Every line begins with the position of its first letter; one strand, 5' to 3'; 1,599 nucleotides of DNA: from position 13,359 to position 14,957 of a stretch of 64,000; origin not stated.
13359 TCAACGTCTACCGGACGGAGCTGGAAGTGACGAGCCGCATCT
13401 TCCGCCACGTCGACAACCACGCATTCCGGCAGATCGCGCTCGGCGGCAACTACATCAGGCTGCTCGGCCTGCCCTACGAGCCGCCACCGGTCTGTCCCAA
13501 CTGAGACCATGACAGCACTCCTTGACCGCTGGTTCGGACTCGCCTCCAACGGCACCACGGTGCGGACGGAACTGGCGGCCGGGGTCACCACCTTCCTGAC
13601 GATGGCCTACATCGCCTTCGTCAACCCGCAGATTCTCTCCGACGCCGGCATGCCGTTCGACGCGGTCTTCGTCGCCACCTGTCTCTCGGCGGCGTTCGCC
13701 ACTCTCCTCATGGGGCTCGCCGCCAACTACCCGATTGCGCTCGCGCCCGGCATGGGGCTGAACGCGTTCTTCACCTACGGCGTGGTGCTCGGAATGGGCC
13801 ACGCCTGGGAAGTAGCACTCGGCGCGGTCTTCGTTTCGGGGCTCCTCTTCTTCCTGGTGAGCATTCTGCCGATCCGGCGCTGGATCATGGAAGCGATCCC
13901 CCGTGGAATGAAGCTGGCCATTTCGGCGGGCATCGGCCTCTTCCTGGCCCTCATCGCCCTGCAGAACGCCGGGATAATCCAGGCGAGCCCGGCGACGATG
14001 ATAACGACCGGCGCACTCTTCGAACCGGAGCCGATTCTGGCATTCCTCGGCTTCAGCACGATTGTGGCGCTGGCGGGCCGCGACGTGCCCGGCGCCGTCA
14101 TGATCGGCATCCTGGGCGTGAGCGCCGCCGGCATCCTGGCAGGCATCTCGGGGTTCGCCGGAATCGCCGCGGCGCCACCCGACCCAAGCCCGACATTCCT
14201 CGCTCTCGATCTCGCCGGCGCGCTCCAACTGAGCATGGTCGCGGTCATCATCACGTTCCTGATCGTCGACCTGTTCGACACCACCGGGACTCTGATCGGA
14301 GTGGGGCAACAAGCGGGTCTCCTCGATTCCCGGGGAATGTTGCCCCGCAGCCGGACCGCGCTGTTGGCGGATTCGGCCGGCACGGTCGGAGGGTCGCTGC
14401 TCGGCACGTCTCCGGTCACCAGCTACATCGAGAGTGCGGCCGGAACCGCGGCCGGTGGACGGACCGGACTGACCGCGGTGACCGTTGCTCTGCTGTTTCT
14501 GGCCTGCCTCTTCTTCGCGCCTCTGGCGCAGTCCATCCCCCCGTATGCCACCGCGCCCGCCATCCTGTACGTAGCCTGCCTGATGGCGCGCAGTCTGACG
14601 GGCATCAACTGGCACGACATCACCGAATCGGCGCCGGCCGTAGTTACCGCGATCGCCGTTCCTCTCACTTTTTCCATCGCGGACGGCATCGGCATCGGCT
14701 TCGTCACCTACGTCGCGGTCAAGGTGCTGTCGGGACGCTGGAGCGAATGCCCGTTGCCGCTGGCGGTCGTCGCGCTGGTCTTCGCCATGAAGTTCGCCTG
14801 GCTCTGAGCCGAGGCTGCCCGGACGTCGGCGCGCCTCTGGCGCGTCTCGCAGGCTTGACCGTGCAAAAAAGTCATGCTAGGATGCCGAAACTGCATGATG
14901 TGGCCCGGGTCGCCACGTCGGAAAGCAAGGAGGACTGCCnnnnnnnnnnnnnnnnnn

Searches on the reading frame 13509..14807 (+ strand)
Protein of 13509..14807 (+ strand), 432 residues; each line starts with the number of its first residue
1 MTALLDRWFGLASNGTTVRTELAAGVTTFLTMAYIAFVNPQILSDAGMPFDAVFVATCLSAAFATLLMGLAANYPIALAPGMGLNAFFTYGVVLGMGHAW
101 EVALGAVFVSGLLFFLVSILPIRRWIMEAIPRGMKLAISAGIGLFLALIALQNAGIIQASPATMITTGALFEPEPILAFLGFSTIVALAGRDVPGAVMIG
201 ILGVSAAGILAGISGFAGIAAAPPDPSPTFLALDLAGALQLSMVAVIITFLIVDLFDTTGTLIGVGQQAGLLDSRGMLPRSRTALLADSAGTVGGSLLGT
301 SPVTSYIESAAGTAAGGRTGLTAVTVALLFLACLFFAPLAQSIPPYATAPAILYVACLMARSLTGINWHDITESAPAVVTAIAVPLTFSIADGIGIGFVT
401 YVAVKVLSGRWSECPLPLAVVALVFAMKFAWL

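Call 74: search_protein_families(library=pfam, proteins=[window:13509-14807:+], max_evalue=0.0001)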
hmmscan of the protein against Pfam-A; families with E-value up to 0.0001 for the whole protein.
window:13509-14807:+ (432 aa): 1 family
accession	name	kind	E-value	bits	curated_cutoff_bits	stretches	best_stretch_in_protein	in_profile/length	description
PF00860.26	Xan_ur_permease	-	2.9e-53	181.4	27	1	21-393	3-386/389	Permease family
